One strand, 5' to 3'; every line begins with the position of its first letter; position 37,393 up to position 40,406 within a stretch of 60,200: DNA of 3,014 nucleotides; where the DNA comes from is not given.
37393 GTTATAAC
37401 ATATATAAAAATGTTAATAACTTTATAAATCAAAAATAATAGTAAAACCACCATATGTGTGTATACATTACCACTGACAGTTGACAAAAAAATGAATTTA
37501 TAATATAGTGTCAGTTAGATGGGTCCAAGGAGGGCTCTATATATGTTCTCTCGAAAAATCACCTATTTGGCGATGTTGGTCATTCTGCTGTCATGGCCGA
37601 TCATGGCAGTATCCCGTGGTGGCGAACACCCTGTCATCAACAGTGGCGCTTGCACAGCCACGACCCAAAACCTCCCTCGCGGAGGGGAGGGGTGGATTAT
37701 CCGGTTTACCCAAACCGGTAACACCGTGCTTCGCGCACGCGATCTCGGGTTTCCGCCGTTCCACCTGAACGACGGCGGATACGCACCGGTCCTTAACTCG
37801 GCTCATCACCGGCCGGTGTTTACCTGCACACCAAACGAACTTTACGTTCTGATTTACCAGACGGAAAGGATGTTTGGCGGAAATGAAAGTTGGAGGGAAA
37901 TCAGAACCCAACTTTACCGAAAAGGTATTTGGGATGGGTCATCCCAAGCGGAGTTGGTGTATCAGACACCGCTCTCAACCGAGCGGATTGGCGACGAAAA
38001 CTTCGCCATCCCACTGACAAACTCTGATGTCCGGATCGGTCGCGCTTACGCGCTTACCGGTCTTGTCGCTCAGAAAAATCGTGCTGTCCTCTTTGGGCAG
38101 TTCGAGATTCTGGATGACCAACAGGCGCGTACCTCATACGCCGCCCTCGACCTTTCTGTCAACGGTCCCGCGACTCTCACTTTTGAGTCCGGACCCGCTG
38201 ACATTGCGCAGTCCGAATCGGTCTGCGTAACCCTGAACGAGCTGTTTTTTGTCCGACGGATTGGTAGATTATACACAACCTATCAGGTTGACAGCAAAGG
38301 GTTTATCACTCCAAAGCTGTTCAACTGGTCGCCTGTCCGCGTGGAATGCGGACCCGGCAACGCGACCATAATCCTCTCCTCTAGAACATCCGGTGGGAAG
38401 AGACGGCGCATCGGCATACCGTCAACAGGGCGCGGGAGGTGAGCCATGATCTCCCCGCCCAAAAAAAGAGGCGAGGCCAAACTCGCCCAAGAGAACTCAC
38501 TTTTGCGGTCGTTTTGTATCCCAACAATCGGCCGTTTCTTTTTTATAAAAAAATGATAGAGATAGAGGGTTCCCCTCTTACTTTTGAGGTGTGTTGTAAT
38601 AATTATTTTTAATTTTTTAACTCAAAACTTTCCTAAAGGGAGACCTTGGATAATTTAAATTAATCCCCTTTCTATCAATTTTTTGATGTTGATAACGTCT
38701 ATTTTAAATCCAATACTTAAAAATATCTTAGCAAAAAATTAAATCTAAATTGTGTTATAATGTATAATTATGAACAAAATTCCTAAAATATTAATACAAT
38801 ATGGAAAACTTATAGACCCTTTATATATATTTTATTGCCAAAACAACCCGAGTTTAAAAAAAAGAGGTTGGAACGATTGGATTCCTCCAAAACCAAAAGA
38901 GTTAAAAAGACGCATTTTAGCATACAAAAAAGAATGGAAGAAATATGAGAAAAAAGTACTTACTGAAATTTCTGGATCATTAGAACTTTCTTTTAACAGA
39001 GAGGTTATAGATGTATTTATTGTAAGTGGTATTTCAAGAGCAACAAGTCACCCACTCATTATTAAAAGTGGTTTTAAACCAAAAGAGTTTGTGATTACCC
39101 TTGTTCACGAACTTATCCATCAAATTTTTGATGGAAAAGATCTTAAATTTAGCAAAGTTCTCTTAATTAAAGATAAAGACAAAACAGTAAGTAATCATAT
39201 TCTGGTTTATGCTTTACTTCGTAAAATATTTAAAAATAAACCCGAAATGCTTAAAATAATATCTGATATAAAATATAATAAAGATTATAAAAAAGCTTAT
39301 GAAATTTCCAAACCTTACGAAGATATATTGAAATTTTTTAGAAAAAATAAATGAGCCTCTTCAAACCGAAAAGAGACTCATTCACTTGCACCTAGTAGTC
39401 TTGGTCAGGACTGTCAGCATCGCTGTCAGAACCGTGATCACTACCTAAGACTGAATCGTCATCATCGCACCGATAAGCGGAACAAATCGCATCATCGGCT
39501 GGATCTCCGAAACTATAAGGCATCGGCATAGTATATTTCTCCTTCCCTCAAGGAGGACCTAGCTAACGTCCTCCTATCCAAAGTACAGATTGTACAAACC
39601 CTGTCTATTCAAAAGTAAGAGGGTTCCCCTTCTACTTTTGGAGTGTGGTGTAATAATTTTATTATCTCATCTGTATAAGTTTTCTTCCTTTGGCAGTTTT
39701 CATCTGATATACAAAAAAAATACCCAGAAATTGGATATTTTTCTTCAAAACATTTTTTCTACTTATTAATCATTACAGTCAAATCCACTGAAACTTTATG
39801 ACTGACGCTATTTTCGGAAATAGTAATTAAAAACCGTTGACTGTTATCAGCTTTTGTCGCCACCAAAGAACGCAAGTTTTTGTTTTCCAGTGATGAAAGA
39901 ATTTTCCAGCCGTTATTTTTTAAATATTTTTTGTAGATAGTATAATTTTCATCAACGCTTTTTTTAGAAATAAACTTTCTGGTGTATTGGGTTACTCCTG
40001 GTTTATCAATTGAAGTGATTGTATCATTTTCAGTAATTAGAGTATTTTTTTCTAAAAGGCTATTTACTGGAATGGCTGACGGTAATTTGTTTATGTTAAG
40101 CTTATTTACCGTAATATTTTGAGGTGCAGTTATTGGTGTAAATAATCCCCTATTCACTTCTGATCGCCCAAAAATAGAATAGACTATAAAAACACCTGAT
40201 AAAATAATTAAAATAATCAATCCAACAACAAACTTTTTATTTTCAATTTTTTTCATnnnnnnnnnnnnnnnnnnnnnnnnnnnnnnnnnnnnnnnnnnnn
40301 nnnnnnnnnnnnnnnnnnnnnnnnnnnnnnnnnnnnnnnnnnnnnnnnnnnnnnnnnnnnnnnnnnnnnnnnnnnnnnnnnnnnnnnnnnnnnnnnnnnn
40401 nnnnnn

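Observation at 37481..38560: About 1 kb GC-rich gene for a secreted protein with consensus promoter and SD, embedded in very AT-rich DNA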

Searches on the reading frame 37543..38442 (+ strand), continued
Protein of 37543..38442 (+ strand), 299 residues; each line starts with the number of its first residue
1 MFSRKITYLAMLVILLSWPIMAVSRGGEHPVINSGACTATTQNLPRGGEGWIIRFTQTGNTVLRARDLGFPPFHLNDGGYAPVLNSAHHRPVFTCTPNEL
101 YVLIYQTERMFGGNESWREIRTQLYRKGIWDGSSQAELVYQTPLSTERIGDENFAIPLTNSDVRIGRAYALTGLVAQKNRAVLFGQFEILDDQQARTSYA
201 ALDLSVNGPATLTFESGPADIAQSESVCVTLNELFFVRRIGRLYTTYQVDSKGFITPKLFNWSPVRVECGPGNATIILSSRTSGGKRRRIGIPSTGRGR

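Call 77: list_cluster_members(proteins=[P0003, P0004, P0008, L004:17112-18563:-, L004:18612-19346:+, L004:11783-13453:-, L005:3655-5223:+, L005:6704-8248:-, L005:518-1822:-])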
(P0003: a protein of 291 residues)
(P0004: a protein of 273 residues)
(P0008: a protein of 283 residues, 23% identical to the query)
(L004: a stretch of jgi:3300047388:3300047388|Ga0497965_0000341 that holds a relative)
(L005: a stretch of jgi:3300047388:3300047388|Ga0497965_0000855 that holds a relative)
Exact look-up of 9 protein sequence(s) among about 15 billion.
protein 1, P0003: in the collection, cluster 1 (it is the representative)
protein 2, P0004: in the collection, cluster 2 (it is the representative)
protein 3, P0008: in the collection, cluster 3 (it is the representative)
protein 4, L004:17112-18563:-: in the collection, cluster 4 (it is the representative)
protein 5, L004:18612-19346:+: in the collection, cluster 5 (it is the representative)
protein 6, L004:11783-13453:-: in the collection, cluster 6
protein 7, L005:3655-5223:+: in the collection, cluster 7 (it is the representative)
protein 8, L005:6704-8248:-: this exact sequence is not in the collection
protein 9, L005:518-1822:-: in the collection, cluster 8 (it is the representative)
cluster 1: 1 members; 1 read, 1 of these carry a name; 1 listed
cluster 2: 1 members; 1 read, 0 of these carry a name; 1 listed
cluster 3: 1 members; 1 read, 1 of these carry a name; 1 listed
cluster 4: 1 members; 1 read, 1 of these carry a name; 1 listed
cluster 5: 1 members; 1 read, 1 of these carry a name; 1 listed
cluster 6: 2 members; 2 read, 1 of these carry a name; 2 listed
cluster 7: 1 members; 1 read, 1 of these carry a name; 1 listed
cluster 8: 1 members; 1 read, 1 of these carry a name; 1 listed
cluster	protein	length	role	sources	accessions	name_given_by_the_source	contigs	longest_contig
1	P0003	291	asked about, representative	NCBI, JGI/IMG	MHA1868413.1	MAG: hypothetical protein ACTSXD_10260 [Candidatus Heimdallarchaeaceae archaeon]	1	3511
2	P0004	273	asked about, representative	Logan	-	-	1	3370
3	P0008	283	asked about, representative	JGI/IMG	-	hypothetical protein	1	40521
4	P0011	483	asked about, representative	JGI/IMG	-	4-hydroxy-3-polyprenylbenzoate decarboxylase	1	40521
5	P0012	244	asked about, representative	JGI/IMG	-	3-oxoacyl-[acyl-carrier protein] reductase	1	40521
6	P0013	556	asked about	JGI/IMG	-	hypothetical protein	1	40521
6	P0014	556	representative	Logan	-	-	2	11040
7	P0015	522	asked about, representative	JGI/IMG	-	DNA-binding winged helix-turn-helix (wHTH) protein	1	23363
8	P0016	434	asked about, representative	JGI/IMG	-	hypothetical protein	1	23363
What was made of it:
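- Tried and rejected: Cluster look-ups gave no organism names (call 77), and the genome-collection scans were used up.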

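Call 84: find_homologous_proteins(query=A8, max_evalue=0.01)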
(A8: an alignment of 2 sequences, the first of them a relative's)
Query A8 (2 sequences) (273 aa, profile of the alignment): 4 proteins with E <= 0.01 among 5085 candidates.
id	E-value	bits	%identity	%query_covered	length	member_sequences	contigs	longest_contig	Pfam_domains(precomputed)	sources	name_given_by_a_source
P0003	3.3e-166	570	33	88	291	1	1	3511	-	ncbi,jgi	ncbi:MAG: hypothetical protein ACTSXD_10260 [Candidatus Heimdallarchaeaceae archaeon]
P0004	6.7e-144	496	100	100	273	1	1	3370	-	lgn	-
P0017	7.3e-96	339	30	89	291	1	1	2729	-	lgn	-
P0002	2.6e-75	271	31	98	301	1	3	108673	-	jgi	-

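Call 85: find_encoding_contigs(protein=P0017, flank=5000, max_places=3)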
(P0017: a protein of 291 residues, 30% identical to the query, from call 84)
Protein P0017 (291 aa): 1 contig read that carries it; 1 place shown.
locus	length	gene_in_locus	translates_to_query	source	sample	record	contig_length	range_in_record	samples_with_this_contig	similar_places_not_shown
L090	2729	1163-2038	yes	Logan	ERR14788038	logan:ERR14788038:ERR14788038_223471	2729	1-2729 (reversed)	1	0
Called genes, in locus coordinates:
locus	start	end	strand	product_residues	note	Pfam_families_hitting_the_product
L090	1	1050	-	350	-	?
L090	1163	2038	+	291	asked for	-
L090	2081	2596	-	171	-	-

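Call 96: search_solved_structures(query=A3, max_evalue=10)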
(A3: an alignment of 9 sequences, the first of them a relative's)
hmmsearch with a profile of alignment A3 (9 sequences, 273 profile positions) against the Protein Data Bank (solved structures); distinct sequences matched with E-value up to 10: 2.
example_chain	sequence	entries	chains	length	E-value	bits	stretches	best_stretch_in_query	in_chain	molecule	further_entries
5wsz_A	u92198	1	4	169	0.68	12.1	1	17-82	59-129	LpmO10A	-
3kci_A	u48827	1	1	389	1.2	11.3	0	204-235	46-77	Probable E3 ubiquitin-protein ligase HERC2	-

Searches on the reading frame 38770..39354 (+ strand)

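Call 5: search_protein_families(library=pfam, proteins=[window:38770-39354:+], max_evalue=1)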
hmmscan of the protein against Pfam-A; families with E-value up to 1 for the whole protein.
window:38770-39354:+ (194 aa): 2 families
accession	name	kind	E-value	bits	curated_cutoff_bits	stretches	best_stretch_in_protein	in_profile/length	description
PF25030.1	M-HEAT_ATR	-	0.016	15.1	27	1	110-169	20-81/230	Serine/threonine-protein kinase ATR, M-HEAT region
PF12781.13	AAA_9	-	0.039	13.5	27.4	1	124-174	66-118/222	ATP-binding dynein motor region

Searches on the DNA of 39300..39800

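Call 93: search_rna_families(source=window, start=39300, end=39800, threshold=evalue, max_evalue=1)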
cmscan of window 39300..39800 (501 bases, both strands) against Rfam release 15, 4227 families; matches with E-value up to 1: 5.
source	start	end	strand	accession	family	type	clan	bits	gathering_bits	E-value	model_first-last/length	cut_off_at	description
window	39343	39387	-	RF02592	Spy392987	Gene; antisense;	-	23.1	47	0.093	1-63/63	no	S. pyogenes antisense RNA 392987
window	39317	39381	+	RF02844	RefA9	Gene; antisense;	-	21.9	49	0.54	1-64/64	no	Enterococcus sRNA A9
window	39325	39382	-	RF01581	RUF6-5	Gene; sRNA;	-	19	70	0.37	1-156/156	no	Plasmodium RNA of unknown function RUF6-5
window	39444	39499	-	RF01275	sR22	Gene; snRNA; snoRNA; CD-box;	-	18.9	40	0.21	1-58/58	no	Small nucleolar RNA sR22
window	39596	39637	+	RF02359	MS2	Cis-reg;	-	15.5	40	0.39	1-36/36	no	Bacteriophage MS2 operator hairpin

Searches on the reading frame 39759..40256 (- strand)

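Call 5: search_protein_families(library=pfam, proteins=[window:39759-40256:-], max_evalue=1)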
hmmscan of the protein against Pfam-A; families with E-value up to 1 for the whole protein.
window:39759-40256:- (165 aa): 2 families
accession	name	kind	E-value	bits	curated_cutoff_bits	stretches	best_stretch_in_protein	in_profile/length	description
PF07423.16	DUF1510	-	0.00038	21.1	23.1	1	75-121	43-89/93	Domain of unknown function (DUF1510)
PF15957.10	Comm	-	0.13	12.9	27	1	2-91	4-62/110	Commissureless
